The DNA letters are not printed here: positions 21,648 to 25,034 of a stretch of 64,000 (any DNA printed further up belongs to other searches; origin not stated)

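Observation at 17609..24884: Divergent chaperone/usher-like surface-fibre locus built from uncharacterised Bacteroidota proteins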

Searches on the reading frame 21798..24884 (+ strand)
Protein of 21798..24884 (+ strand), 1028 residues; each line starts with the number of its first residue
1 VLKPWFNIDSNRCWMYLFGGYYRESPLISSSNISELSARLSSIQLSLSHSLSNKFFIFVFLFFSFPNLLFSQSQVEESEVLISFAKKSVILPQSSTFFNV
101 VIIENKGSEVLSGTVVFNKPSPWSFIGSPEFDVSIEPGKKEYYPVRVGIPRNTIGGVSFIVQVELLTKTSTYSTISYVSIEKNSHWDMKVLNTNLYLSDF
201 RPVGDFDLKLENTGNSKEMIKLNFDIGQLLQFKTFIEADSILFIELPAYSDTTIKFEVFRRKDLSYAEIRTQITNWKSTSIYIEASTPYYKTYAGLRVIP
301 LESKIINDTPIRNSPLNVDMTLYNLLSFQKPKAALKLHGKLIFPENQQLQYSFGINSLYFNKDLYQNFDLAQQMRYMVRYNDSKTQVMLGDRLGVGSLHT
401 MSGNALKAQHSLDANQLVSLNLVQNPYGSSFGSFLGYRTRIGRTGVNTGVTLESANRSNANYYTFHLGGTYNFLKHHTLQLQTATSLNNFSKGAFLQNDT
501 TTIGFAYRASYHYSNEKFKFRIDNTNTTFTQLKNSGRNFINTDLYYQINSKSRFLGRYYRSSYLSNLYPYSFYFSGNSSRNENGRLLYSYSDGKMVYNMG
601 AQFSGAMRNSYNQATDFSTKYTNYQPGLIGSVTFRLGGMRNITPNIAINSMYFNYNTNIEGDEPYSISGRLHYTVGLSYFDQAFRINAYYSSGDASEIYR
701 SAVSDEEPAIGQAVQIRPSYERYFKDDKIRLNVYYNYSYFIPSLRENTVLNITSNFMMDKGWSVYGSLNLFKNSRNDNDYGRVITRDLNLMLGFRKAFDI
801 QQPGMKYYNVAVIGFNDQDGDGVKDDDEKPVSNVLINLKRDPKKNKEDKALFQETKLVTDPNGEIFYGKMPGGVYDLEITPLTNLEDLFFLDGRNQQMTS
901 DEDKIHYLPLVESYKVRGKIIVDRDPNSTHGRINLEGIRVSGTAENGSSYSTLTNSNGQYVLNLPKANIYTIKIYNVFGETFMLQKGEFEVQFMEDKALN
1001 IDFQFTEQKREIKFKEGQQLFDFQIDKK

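Call 3: search_protein_families(library=pfam, proteins=[window:21798-24884:+], max_evalue=1)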
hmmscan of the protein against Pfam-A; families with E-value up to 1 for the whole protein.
window:21798-24884:+ (1028 aa): 6 families
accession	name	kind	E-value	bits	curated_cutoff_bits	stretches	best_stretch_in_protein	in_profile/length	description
PF17210.9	SdrD_B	-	3.4e-08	34.1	29.7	1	815-905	8-90/112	SdrD B-like domain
PF13620.12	CarboxypepD_reg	-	1.6e-05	25.6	32.3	1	935-974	14-54/82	Carboxypeptidase regulatory-like domain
PF17802.7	SpaA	-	0.095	13.3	23.1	0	825-878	10-57/91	Prealbumin-like fold domain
PF13715.12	CarbopepD_reg_2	-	0.18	12.3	32.2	1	947-1010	23-81/88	CarboxypepD_reg-like domain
PF05688.17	BIg21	-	0.2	12.6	27.4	0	823-850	10-37/109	Bacterial Immunoglobulin-like 21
PF07258.19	COMM_domain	-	0.83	10.3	22.4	0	201-232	26-57/64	COMM domain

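Call 4: search_protein_families(library=ncbifam, proteins=[window:21798-24884:+], max_evalue=1)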
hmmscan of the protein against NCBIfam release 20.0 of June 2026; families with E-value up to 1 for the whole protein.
window:21798-24884:+ (1028 aa): 2 families
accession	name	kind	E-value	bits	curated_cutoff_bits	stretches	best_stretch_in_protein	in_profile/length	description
NF040788.1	S-lay_SlaB_Mtsph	equivalog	0.0077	15.2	700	1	933-974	128-168/416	S-layer protein SlaB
TIGR04134.1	lipo_with_rSAM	hypoth_equivalog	0.1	12.6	39.8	1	823-869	46-91/150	radical SAM-associated putative lipoprotein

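Call 9: search_solved_structures(query=window:21798-24884:+, max_evalue=10)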
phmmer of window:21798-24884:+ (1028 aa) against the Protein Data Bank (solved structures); distinct sequences matched with E-value up to 10: 0.

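Call 10: find_homologous_proteins(query=window:21798-24884:+, max_evalue=0.001)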
Query window:21798-24884:+ (1028 aa): 29 proteins with E <= 0.001 among 8000 candidates.
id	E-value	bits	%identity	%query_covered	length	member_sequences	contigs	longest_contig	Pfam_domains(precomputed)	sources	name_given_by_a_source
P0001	0.0e+0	2276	100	99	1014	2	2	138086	PF13620.13,PF17210.10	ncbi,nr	ncbi:MAG: hypothetical protein K9H49_04610 [Bacteroidales bacterium]|nr:hypothetical protein [Bacter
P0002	0.0e+0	1346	60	91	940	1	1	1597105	PF13620.13,PF17210.10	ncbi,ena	-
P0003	0.0e+0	1335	57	97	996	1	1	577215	PF13620.13,PF17210.10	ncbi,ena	-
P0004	0.0e+0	1324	58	94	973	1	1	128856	PF13620.13,PF17210.10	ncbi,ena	-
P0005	0.0e+0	1323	57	93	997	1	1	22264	PF17210.10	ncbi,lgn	-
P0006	0.0e+0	1322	59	93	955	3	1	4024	PF17802.8,PF13620.13,PF17210.10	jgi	-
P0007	0.0e+0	1308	57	94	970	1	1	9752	PF13620.13,PF17210.10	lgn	-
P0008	0.0e+0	1303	57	93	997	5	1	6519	PF13620.13,PF17210.10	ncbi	-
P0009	0.0e+0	1299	56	95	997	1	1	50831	PF13620.13,PF17210.10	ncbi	-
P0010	0.0e+0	1088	49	94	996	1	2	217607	PF17210.10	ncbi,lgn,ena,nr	ncbi:MAG: hypothetical protein KAR19_01175 [Bacteroidales bacterium]|nr:hypothetical protein [Bacter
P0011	0.0e+0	1085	49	93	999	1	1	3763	PF17210.10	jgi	jgi:hypothetical protein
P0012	0.0e+0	1079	49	93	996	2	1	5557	PF13620.13,PF17210.10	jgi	-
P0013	0.0e+0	1075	48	95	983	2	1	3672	PF13620.13,PF17210.10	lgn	-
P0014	0.0e+0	1061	48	93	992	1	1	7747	-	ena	-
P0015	0.0e+0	1050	47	94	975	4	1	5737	-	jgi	jgi:hypothetical protein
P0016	0.0e+0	1048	46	96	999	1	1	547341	PF17210.10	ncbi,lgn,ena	-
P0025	1.2e-280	952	43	93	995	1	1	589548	-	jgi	jgi:hypothetical protein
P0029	9.3e-33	132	26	33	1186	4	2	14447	PF00691.26,PF13715.13,PF13620.13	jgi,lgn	-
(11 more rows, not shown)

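Call 11: find_encoding_contigs(protein=P0002, flank=8000, max_places=2)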
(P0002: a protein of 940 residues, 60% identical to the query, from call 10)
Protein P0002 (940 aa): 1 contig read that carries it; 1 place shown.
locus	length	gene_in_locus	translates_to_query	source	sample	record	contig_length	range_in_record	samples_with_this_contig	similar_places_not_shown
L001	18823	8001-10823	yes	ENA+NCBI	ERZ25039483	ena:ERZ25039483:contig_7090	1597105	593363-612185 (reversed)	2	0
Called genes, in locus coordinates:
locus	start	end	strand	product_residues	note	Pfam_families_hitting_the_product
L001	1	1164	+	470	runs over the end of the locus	PF00115:COX1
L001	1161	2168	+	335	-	PF02433:FixO, PF00034:Cytochrom_C, PF13442:Cytochrome_CBB3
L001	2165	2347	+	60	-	-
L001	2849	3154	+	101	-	-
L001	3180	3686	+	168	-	-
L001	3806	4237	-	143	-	-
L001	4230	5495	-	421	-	-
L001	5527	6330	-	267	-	-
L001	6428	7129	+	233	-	-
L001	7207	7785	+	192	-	-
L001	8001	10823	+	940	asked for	PF13620:CarboxypepD_reg (faint), PF17210:SdrD_B (faint)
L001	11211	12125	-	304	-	PF07470:Glyco_hydro_88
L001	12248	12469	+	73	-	-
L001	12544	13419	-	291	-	PF02311:AraC_binding (faint), PF07883:Cupin_2 (weak), PF12833:HTH_18, PF00165:HTH_AraC (weak)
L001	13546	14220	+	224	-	PF02607:B12-binding_2, PF02310:B12-binding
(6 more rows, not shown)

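Call 12: find_encoding_contigs(protein=P0016, flank=8000, max_places=2)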
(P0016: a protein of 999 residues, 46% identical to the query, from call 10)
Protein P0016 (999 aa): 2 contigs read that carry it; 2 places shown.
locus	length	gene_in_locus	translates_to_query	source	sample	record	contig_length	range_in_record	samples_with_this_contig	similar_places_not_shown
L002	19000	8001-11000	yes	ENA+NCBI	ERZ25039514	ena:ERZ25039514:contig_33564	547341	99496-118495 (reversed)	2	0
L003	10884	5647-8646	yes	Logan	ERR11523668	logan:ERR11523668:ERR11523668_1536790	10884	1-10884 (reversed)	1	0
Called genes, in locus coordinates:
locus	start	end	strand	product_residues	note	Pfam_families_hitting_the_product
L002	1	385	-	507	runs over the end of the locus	PF07660:STN (faint), PF13620:CarboxypepD_reg, PF13715:CarbopepD_reg_2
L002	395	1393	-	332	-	PF04773:FecR, PF16344:FecR_C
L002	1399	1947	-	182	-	PF07638:Sigma70_ECF (faint), PF04542:Sigma70_r2, PF08281:Sigma70_r4_2, PF04545:Sigma70_r4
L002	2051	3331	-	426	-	PF13620:CarboxypepD_reg, PF13715:CarbopepD_reg_2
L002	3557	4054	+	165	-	PF13590:DUF4136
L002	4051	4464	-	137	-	-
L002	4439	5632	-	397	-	-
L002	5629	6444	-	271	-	-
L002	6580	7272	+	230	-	-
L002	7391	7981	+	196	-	-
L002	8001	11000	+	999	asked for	PF17210:SdrD_B (faint)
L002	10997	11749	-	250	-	PF01252:Peptidase_A8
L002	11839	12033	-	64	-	-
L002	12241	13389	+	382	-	PF04715:, PF00425:Chorismate_bind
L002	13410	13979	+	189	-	PF00117:GATase, PF07722:Peptidase_C26 (weak)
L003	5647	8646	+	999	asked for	PF17210:SdrD_B (faint)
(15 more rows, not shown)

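Call 13: find_encoding_contigs(protein=P0025, flank=8000, max_places=2)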
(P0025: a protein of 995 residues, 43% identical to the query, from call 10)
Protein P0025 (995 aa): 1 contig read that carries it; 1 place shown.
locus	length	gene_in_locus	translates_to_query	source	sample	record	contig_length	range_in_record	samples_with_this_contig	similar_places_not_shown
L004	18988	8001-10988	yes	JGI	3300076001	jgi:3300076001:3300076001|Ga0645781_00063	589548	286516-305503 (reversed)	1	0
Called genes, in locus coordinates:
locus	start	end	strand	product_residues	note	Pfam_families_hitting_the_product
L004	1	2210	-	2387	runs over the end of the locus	PF13620:CarboxypepD_reg (weak), PF13205:Big_5, PF18998:Flg_new_2, PF18657:YDG, PF18676:MBG_2, PF18998:Flg_new_2, PF13620:CarboxypepD_reg, PF18962:Por_Secre_tail, +3 more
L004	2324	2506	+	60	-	-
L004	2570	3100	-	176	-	PF03773:ArsP_1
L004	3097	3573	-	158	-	PF03773:ArsP_1 (faint)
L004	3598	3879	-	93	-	-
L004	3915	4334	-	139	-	-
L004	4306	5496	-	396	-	-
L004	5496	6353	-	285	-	PF06280:fn3_5 (faint)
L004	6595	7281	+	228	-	-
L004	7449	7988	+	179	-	-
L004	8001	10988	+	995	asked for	-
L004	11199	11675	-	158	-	-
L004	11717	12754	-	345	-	PF00586:AIRS, PF02769:AIRS_C (weak)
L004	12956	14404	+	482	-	PF19295:SufBD_N, PF01458:SUFBD_core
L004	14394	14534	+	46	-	-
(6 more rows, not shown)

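Call 21: search_solved_structures(query=A1, max_evalue=10)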
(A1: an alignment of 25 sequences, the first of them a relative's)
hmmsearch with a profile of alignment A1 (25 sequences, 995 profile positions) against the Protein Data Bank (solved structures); distinct sequences matched with E-value up to 10: 0.

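Call 37: predict_structure(alignment_id=A1)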
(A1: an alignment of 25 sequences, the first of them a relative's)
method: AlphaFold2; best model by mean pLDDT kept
length: 1014 residues; sequences in the alignment: 25
mean_pLDDT: 76.4   pTM: 0.55
mean pLDDT of the five models: 76.4, 72.2, 68.7, 67.1, 61.8
residues with pLDDT >= 90: 156; 70-90: 605; 50-70: 158; < 50: 95
segments of 3 or more residues with pLDDT < 50: 1-37, 51-63, 479-483, 514-521, 554-558, 870-874, 877-879, 997-1002, 1004-1014
pLDDT, mean of each block of 10 residues (from residue 1): 27 33 39 43 57 36 69 88 90 85 88 86 89 86 88 86 89 84 80 88 89 85 74 85 85 69 85 87 84 73 89 83 84 85 80 74 89 81 64 87 86 70 82 75 57 72 78 56 52 80 84 48 75 92 85 50 80 92 93 81 83 93 83 91 80 84 88 88 74 77 88 82 84 86 83 86 65 84 77 83 73 78 78 60 83 85 70 48 81 73 80 63 84 80 76 80 75 82 76 61 43 33
secondary structure, 60 per line:
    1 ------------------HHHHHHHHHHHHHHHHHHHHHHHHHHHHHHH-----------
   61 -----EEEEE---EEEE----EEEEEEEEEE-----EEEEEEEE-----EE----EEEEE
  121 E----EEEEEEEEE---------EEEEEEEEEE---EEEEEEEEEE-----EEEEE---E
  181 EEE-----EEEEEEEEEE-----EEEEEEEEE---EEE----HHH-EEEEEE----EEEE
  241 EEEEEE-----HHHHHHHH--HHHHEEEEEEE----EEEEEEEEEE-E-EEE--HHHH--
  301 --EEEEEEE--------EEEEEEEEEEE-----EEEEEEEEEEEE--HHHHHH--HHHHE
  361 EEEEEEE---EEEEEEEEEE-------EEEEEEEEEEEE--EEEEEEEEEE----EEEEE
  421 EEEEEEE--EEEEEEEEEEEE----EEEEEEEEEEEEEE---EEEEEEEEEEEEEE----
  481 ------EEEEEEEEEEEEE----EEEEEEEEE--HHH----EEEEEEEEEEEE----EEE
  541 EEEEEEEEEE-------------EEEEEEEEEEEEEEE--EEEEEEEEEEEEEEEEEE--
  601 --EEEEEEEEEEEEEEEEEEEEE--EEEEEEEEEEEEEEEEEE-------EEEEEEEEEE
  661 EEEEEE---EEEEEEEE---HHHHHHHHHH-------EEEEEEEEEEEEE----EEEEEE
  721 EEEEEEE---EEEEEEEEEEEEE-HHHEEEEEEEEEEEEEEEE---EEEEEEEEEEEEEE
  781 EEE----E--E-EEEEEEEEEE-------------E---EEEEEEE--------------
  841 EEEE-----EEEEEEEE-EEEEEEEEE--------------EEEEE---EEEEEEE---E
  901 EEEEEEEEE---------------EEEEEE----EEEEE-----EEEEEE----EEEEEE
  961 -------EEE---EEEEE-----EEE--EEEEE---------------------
elements in order (helices of 4 or more, strands of 3 or more residues): H19-49 E66-70 E74-77 E82-91 E97-104 E116-121 E126-134 E144-153 E157-166 E172-176 E180-183 E189-198 E204-212 E216-218 E227-232 E237-246 H252-259 H262-265 E266-272 E277-286 E290-292 H295-298 E303-309 E318-328 E334-345 H348-353 H356-359 E360-367 E371-380 E388-399 E402-411 E416-427 E430-441 E446-459 E463-476 E487-499 E504-512 E522-533 E538-550 E564-578 E581-598 E603-623 E626-643 E651-666 E670-677 H681-690 E698-710 E715-727 E731-743 E748-763 E767-783 E793-802 E820-826 E841-844 E850-857 E859-867 E882-886 E890-896 E900-909 E925-930 E935-939 E945-950 E955-960 E968-970 E974-978 E984-986 E989-993

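Call 68: search_protein_families(library=pfam, alignment_id=A1, max_evalue=0.01)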
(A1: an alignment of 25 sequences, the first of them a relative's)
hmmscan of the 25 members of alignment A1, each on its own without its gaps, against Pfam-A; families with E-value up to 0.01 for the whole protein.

A. member 1, P0001 (1014 aa): 2 families
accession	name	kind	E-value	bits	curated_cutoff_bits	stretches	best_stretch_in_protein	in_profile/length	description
PF17210.9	SdrD_B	-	3.3e-08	34.2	29.7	1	801-891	8-90/112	SdrD B-like domain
PF13620.12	CarboxypepD_reg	-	1.6e-05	25.6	32.3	0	921-960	14-54/82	Carboxypeptidase regulatory-like domain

B. families by the number of members that match (of 25 scanned): 6 families
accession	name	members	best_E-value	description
PF17210.9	SdrD_B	25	1.1e-10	SdrD B-like domain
PF13620.12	CarboxypepD_reg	24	1.5e-08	Carboxypeptidase regulatory-like domain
PF17802.7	SpaA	8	1.6e-06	Prealbumin-like fold domain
PF10633.15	NPCBM_assoc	6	1.2e-05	NPCBM-associated, NEW3 domain of alpha-galactosidase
PF10794.15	DUF2606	3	0.00033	Protein of unknown function (DUF2606)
PF11614.14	FixG_C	1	0.00042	IG-like fold at C-terminal of FixG, putative oxidoreductase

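Call 77: find_encoding_contigs(protein=P0029, flank=9000, max_places=3)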
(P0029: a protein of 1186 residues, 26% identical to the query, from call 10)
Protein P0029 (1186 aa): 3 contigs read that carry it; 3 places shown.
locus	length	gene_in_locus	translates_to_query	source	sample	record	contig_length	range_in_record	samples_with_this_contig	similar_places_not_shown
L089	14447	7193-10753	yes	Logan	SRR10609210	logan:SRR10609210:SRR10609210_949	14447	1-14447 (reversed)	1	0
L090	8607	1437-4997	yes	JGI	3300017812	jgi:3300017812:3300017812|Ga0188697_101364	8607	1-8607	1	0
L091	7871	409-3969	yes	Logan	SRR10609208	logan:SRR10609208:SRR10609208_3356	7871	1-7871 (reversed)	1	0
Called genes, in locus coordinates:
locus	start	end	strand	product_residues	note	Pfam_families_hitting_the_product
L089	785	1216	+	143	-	PF09345:SiaC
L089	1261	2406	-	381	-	-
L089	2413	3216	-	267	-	PF06280:fn3_5 (weak)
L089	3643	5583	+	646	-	PF00515:TPR_1 (faint), PF07719:TPR_2 (faint), PF13181:TPR_8 (faint), PF13374:TPR_10 (faint), PF13424:TPR_12 (weak), PF07228:SpoIIE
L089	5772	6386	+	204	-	-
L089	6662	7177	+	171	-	-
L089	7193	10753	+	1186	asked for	PF13620:CarboxypepD_reg (faint), PF13715:CarbopepD_reg_2 (faint), PF00691:OmpA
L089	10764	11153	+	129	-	-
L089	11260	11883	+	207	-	PF00440:TetR_N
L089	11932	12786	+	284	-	PF00005:ABC_tran, PF13304:AAA_21, PF13732:DrrA1-3_C (faint)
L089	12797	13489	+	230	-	PF24686:FLQE3_permease, PF12698:ABC2_membrane_3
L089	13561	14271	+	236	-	-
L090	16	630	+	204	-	-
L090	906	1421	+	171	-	-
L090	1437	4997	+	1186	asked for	PF13620:CarboxypepD_reg (faint), PF13715:CarbopepD_reg_2 (faint), PF00691:OmpA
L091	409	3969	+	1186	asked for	PF13620:CarboxypepD_reg (faint), PF13715:CarbopepD_reg_2 (faint), PF00691:OmpA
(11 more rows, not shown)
